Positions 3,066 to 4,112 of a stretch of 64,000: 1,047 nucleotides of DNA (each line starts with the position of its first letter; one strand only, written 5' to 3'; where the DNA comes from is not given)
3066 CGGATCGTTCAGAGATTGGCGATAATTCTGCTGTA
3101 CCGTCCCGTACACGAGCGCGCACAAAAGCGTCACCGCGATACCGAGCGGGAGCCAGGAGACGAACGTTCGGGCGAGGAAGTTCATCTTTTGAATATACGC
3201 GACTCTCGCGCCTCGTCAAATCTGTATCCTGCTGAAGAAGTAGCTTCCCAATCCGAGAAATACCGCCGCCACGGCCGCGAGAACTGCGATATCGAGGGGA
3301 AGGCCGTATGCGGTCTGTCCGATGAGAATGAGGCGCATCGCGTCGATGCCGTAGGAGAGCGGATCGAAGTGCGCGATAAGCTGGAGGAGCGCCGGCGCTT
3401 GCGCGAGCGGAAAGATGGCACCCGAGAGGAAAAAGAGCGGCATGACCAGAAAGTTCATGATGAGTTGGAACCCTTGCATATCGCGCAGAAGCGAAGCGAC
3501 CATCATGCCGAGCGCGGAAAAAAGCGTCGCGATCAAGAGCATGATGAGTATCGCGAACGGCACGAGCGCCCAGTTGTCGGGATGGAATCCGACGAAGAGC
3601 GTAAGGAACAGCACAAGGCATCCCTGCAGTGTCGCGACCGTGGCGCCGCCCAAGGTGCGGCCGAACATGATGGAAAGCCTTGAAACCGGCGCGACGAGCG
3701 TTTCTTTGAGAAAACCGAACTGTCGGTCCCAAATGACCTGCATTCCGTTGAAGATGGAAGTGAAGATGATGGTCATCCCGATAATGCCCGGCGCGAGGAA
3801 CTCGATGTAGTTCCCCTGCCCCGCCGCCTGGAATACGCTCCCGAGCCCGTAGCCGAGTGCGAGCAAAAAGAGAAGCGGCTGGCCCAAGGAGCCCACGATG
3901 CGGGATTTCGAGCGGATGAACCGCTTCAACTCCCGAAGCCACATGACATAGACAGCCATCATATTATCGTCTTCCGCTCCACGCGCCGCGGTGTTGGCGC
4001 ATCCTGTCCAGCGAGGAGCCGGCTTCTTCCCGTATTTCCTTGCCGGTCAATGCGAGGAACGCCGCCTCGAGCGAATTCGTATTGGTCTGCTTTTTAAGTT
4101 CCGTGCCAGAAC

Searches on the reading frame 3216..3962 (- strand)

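Call 84: search_protein_families(library=pfam, proteins=[window:3216-3962:-], max_evalue=0.0001)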
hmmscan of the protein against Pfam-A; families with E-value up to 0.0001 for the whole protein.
window:3216-3962:- (248 aa): 3 families
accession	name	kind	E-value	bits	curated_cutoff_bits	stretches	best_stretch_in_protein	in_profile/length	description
PF01061.29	ABC2_membrane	-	1.1e-37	130.1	26.9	1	4-213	3-210/211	ABC-2 type transporter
PF12698.13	ABC2_membrane_3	-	1.1e-20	74.5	31.6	1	48-240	156-346/347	ABC-2 family transporter protein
PF12679.13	ABC2_membrane_2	-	2e-06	27.7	27.2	1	60-245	73-280/283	ABC-2 family transporter protein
